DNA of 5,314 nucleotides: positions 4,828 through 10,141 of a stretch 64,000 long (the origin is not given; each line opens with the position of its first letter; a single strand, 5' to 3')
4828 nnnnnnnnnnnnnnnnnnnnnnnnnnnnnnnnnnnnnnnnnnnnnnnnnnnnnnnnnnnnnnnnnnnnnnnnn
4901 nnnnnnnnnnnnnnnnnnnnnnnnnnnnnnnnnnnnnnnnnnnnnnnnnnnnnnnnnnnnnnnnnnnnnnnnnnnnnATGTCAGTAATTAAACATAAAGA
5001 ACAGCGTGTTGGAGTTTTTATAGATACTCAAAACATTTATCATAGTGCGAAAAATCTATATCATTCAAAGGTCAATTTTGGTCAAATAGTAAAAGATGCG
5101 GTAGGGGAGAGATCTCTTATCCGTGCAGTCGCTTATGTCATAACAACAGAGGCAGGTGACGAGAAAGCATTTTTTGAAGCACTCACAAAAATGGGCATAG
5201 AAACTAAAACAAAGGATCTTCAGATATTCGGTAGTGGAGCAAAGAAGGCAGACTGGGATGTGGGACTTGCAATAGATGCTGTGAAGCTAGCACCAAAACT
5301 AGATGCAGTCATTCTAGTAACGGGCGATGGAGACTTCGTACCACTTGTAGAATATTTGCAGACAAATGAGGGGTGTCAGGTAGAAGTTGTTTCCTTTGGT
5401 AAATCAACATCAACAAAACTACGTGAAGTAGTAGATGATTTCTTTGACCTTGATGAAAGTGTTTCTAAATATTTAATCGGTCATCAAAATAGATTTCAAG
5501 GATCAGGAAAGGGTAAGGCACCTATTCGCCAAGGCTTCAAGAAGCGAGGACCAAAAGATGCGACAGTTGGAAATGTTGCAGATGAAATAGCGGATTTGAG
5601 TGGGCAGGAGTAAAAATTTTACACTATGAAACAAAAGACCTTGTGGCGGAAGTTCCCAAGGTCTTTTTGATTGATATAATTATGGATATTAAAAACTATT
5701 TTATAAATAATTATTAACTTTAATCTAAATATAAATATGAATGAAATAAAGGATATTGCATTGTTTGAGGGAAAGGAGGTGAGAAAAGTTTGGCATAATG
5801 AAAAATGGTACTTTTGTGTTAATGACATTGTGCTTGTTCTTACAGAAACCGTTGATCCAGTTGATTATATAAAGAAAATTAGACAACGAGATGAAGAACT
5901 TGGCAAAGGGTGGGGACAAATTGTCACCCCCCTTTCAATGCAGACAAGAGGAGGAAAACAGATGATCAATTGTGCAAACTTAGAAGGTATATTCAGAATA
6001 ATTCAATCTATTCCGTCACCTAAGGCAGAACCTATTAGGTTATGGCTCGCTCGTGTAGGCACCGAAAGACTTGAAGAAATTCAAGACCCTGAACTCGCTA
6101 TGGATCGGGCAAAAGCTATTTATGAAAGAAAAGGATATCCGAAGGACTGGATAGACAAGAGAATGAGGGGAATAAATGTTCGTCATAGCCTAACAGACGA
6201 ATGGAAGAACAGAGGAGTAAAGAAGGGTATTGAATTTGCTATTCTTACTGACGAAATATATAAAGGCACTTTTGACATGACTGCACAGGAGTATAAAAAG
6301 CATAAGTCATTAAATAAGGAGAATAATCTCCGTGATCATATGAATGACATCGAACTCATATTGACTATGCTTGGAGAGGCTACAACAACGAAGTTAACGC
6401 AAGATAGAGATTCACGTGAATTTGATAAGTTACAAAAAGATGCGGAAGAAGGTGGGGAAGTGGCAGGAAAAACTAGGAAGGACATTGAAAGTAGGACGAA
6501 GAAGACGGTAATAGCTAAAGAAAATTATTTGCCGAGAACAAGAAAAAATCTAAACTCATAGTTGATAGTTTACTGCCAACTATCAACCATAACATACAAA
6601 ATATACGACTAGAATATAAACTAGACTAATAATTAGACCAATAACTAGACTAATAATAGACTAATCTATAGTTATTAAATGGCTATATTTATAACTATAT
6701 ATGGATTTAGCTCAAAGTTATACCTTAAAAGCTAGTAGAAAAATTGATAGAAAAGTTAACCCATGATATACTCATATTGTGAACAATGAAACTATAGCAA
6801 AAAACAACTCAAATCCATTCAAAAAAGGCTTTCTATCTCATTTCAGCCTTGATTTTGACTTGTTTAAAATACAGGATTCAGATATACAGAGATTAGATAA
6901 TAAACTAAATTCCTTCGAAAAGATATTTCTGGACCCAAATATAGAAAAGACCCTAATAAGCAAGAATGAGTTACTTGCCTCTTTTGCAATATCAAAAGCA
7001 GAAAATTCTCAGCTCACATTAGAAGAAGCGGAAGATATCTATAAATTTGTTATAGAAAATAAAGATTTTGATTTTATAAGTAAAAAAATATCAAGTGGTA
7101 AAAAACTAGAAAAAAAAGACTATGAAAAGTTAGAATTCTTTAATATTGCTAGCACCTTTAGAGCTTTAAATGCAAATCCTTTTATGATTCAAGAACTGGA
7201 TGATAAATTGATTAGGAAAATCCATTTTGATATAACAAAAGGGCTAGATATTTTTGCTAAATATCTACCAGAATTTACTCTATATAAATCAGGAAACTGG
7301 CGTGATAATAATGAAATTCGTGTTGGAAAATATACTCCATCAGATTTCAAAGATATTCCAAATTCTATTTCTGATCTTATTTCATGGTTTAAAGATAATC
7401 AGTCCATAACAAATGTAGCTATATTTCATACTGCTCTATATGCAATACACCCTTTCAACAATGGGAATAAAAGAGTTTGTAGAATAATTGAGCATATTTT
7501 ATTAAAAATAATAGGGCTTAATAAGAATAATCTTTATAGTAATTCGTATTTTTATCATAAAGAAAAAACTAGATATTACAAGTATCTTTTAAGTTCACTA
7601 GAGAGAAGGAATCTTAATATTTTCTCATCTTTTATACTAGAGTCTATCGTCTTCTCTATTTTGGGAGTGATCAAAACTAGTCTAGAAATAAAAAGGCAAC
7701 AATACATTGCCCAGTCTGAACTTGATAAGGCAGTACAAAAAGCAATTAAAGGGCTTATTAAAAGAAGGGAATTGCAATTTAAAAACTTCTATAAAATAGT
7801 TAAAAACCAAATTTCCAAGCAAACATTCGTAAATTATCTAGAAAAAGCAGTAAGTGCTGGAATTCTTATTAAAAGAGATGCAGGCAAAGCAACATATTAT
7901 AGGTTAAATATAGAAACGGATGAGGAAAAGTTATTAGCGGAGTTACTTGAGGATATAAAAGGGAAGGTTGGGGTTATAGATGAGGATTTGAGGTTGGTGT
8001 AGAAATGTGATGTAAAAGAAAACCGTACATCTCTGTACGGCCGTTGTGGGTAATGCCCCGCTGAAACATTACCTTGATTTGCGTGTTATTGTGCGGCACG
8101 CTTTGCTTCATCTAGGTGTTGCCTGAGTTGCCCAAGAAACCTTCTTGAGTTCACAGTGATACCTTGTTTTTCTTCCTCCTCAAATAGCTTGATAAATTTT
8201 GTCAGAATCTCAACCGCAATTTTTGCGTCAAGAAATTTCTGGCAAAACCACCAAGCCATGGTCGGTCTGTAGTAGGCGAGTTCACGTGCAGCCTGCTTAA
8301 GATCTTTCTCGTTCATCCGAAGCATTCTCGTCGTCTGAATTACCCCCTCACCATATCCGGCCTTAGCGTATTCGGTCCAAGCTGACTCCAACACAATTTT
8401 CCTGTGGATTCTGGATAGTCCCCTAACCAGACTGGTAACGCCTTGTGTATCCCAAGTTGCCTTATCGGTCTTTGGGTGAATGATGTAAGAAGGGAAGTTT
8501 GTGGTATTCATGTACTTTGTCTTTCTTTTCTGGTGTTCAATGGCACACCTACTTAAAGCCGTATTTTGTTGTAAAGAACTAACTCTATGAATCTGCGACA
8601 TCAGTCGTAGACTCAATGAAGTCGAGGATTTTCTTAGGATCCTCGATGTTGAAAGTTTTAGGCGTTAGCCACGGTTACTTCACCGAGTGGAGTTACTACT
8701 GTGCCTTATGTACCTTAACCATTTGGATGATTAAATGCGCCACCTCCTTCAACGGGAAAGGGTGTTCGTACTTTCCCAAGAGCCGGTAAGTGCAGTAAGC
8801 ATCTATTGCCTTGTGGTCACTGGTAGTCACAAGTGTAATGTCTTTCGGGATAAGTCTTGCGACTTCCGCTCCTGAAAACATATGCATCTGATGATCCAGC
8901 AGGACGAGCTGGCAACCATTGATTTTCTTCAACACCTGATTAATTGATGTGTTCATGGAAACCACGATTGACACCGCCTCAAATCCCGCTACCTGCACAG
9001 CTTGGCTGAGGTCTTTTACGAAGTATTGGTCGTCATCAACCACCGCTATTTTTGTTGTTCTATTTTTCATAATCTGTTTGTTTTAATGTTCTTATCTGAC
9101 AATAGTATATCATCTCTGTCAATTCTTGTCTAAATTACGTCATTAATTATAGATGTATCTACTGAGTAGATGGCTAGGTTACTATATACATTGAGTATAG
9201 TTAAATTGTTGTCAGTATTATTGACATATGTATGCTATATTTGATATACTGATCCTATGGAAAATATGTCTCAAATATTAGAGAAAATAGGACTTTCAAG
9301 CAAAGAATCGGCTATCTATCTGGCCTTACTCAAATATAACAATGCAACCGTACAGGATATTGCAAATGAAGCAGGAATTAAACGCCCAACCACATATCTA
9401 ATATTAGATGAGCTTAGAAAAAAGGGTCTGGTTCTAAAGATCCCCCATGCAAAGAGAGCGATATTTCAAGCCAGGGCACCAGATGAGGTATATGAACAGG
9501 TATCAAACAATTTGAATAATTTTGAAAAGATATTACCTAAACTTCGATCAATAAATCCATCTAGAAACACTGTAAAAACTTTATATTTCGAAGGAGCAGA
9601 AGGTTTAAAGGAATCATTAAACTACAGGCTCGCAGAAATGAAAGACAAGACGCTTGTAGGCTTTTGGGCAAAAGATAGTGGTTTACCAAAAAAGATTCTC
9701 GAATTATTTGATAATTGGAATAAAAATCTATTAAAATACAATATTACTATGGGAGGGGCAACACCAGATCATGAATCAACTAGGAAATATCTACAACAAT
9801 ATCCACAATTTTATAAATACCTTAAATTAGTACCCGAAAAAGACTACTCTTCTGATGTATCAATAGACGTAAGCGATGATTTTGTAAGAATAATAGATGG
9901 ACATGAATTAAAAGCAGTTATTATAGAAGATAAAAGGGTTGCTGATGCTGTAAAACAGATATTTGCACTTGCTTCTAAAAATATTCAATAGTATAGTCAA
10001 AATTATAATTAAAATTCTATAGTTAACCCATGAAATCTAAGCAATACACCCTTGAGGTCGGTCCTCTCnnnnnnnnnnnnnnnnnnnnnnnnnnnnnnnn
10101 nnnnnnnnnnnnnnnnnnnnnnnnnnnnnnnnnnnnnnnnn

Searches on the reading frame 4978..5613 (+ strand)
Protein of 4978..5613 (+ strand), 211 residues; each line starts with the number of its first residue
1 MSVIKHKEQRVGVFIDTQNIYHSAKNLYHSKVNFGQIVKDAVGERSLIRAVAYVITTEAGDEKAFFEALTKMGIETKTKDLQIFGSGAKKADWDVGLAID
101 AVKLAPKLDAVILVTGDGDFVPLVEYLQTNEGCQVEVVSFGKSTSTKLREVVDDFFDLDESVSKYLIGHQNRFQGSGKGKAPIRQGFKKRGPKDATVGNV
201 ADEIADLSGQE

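Call 9: search_protein_families(library=pfam, proteins=[window:4978-5613:+], max_evalue=0.01)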
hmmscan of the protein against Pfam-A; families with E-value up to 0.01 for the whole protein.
window:4978-5613:+ (211 aa): 1 family
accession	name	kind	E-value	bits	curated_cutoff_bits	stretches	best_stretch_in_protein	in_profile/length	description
PF01936.24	NYN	-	1.2e-35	123.5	24.2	1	10-159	1-145/145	NYN domain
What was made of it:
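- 4978..5613 (+): NYN-domain gene, the conserved left border of the variable island (core order xer-rpsO-NYN-pnp). Pfam NYN E=1.2e-35 (call 9).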

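Call 13: search_protein_families(library=padloc, proteins=[window:4978-5613:+], max_evalue=0.01)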
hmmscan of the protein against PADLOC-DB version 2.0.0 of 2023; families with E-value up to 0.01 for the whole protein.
window:4978-5613:+ (211 aa): 3 families
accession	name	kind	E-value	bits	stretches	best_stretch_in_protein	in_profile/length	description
PDLC01154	NYN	-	7.4e-15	53.1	1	61-160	199-297/310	"LabA-like protein, NYN family nuclease"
PDLC04163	HEC-09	-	0.00051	17.8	0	94-160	107-176/203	-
PDLC01068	CARF_PIN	-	0.0012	16.1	1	50-186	222-351/373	CARF+PIN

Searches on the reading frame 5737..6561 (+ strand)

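Call 9: search_protein_families(library=pfam, proteins=[window:5737-6561:+], max_evalue=0.01)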
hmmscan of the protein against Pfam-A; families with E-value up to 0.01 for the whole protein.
window:5737-6561:+ (274 aa): 1 family
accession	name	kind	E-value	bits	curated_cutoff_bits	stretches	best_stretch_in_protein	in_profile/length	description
PF02498.22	Bro-N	-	2.1e-10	41.5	25.6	1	14-105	1-91/96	BRO family, N-terminal domain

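Call 13: search_protein_families(library=padloc, proteins=[window:5737-6561:+], max_evalue=0.01)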
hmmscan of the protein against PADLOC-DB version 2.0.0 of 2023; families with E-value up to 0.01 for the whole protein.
window:5737-6561:+ (274 aa): 6 families
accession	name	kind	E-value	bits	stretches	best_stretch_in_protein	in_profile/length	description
PDLC04920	PDC-S13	-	5.8e-110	365.1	1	1-269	1-271/286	-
PDLC04919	PDC-S13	-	1.2e-09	35.9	1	149-241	144-236/281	-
PDLC04841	PDC-S04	-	1.2e-08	32.9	1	2-105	2-111/292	-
PDLC04918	PDC-S13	-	2.9e-05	22.2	1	149-250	78-177/214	-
PDLC03083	Specificity_I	-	0.0003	17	1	152-251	145-242/717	Type I specificity subunit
PDLC04962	PDC-S22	-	0.0025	14.9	1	160-236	180-257/281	-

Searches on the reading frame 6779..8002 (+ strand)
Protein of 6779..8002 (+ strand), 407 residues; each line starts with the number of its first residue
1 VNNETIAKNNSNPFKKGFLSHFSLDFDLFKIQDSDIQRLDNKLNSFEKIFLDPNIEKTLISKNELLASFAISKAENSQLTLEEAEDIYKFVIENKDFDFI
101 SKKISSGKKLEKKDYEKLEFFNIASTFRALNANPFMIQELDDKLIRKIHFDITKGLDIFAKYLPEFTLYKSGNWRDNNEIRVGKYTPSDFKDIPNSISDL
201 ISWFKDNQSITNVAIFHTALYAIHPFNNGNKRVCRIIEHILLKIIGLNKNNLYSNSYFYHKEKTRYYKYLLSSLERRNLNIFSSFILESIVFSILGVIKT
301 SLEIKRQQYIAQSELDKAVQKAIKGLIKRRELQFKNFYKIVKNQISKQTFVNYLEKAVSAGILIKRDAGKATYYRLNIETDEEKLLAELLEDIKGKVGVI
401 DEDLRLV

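Call 9: search_protein_families(library=pfam, proteins=[window:6779-8002:+], max_evalue=0.01)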
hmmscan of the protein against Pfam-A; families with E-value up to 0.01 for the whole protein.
window:6779-8002:+ (407 aa): 1 family
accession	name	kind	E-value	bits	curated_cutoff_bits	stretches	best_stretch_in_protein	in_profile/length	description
PF02661.23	Fic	-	6.2e-13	49.8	24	1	140-242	2-93/93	Fic/DOC family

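Call 13: search_protein_families(library=padloc, proteins=[window:6779-8002:+], max_evalue=0.01)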
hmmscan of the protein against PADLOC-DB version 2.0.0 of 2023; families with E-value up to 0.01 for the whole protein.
window:6779-8002:+ (407 aa): 7 families
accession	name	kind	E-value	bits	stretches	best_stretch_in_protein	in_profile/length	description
PDLC03963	SoFic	-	1.9e-27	94.6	1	45-374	41-349/361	-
PDLC04836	PDC-S04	-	2.2e-11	41.4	1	67-237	29-182/244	-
PDLC04837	PDC-S04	-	3.3e-10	37.6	1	139-276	84-211/234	-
PDLC04839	PDC-S04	-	1.5e-08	32.5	1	117-247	36-164/205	-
PDLC04840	PDC-S04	-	1.7e-05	22.6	1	177-237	101-169/227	-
PDLC04838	PDC-S04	-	0.00051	17.9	1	202-244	122-164/209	-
PDLC04966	PDC-S24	-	0.0025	14.7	1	181-251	271-345/497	-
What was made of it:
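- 5614..9992 (.): Upstream part of the island: Bro-N/PDC-S13 (5737-6561), SoFic-like Fic (6779-8002), unknown 176 aa (8086-8616, -), receiver domain (8696-9070, -), TrmB-type regulator (9257-9991). Annotation from calls 9 and 13.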

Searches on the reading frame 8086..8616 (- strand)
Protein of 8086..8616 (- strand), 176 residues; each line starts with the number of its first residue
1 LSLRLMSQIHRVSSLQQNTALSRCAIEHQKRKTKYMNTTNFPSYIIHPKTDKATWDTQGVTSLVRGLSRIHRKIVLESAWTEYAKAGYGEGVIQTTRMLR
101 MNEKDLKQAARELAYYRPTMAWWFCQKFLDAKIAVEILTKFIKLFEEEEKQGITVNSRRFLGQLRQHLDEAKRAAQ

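Call 9: search_protein_families(library=pfam, proteins=[window:8086-8616:-], max_evalue=0.01)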
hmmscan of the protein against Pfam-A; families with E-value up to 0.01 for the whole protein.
window:8086-8616:- (176 aa): 0 families

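Call 13: search_protein_families(library=padloc, proteins=[window:8086-8616:-], max_evalue=0.01)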
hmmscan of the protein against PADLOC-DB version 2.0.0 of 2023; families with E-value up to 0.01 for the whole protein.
window:8086-8616:- (176 aa): 0 families

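Call 14: search_protein_families(library=pfam, proteins=[window:8086-8616:-], max_evalue=1)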
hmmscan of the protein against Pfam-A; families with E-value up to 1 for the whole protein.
window:8086-8616:- (176 aa): 1 family
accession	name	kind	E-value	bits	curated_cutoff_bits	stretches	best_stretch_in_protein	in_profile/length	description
PF08321.18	PPP5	-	0.14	12.8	23.5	1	114-149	54-89/93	PPP5 TPR repeat region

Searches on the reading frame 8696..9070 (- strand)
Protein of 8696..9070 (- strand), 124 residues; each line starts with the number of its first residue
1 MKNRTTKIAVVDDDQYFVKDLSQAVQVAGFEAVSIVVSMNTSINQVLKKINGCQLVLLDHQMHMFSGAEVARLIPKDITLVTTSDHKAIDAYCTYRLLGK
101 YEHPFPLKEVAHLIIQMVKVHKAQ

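Call 9: search_protein_families(library=pfam, proteins=[window:8696-9070:-], max_evalue=0.01)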
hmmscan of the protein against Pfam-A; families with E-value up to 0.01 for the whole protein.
window:8696-9070:- (124 aa): 1 family
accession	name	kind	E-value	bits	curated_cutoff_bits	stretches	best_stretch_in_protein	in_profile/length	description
PF00072.30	Response_reg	-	8.4e-06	26.4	30.2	1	8-77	1-67/111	Response regulator receiver domain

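Call 13: search_protein_families(library=padloc, proteins=[window:8696-9070:-], max_evalue=0.01)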
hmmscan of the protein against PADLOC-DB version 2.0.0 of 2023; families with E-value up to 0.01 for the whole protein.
window:8696-9070:- (124 aa): 0 families

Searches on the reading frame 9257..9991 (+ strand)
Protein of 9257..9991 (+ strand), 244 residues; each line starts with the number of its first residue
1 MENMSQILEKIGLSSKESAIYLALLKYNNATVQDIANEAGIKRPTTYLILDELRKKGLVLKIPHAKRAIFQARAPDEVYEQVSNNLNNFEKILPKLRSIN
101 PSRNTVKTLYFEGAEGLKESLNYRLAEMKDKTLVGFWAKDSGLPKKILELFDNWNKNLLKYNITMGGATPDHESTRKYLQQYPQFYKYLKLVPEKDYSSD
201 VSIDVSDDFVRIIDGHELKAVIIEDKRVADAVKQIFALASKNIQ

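Call 9: search_protein_families(library=pfam, proteins=[window:9257-9991:+], max_evalue=0.01)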
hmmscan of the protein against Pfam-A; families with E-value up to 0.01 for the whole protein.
window:9257-9991:+ (244 aa): 7 families
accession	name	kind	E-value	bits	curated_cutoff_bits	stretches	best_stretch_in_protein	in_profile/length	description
PF01978.25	TrmB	-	1.4e-15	57.4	25.6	1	8-72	1-64/68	Sugar-specific transcriptional regulator TrmB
PF13730.12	HTH_36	-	0.00011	22.4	25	1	12-59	2-55/55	Helix-turn-helix domain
PF12802.13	MarR_2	-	0.0002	21.9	27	1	19-67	8-60/61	MarR family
PF01047.28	MarR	-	0.0003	21.1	24.6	1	26-64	14-52/59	MarR family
PF13545.12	HTH_Crp_2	-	0.00072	19.9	27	1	30-60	23-53/70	Crp-like helix-turn-helix domain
PF13412.12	HTH_24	-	0.0013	18.8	21.9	1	18-59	6-47/48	Winged helix-turn-helix DNA-binding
PF09339.16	HTH_IclR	-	0.0032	17.6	22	1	28-59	16-48/52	IclR helix-turn-helix domain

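Call 13: search_protein_families(library=padloc, proteins=[window:9257-9991:+], max_evalue=0.01)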
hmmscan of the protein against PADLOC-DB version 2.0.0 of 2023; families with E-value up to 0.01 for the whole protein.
window:9257-9991:+ (244 aa): 9 families
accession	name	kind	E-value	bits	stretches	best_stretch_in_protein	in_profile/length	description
PDLC01858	CARF3--CARF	-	4.6e-07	27.9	1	7-67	136-195/204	-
PDLC01268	CasR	-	2.2e-06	25.8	1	6-60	115-168/179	"CAS-I,CAS-II,CAS-III,CAS-IV,CAS-V,CAS-VI; associated_signaling"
PDLC01849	CARF3--CARF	-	8.1e-06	23.7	1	11-60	134-182/197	-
PDLC01434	CasR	-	9.9e-06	23.5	1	10-62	123-174/191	"CAS-I,CAS-II,CAS-III,CAS-IV,CAS-V,CAS-VI; associated_signaling"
PDLC01850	CARF3--CARF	-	0.00016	19.6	1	12-61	142-191/209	-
PDLC01044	Csa3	-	0.00037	18.4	1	9-61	130-181/194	Type I-A associated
PDLC01438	Csa3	-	0.00042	18.4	1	5-91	139-222/305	"CAS-I,CAS-II,CAS-III,CAS-IV,CAS-V,CAS-VI; associated_signaling"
PDLC03963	SoFic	-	0.0038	14.6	1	4-70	281-349/361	-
PDLC01857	CARF3--CARF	-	0.0085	13.7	0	11-62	127-176/201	-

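Call 70: find_encoding_contigs(protein=window:9257-9991:+, flank=6000, max_places=10)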
Protein window:9257-9991:+ (244 aa): 14 contigs read that carry it; 3 places shown.
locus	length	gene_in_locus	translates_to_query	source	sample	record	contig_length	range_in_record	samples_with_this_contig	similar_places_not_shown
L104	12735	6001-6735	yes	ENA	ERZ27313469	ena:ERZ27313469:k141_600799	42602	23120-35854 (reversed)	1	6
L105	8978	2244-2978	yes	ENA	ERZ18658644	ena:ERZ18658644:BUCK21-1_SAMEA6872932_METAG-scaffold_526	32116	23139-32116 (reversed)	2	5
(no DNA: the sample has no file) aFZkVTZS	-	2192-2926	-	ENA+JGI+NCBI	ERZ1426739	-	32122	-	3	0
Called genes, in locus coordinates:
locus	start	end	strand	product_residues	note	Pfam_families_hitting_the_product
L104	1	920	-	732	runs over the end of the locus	PF02899:Phage_int_SAM_1, PF13102:Phage_int_SAM_5 (weak), PF13495:Phage_int_SAM_4 (faint), PF00589:Phage_integrase, PF14890:Intein_splicing, PF14528:LAGLIDADG_3, PF00589:Phage_integrase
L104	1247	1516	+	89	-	PF00312:Ribosomal_S15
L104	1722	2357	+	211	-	PF01936:NYN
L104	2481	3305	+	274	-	PF02498:Bro-N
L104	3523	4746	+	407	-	PF02661:Fic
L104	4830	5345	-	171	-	-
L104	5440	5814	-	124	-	PF00072:Response_reg (weak)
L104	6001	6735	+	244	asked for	PF01978:TrmB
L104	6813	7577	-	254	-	PF08843:AbiEii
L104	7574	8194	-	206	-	-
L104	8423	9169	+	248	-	PF01909:NTP_transf_2 (weak), PF18765:Polbeta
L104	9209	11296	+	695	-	PF01138:RNase_PH, PF00013:KH_1, PF00575:S1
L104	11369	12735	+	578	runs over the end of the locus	-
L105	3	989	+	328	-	?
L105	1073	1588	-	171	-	-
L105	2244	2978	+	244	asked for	PF01978:TrmB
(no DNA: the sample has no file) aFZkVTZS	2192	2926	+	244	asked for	PF01978:TrmB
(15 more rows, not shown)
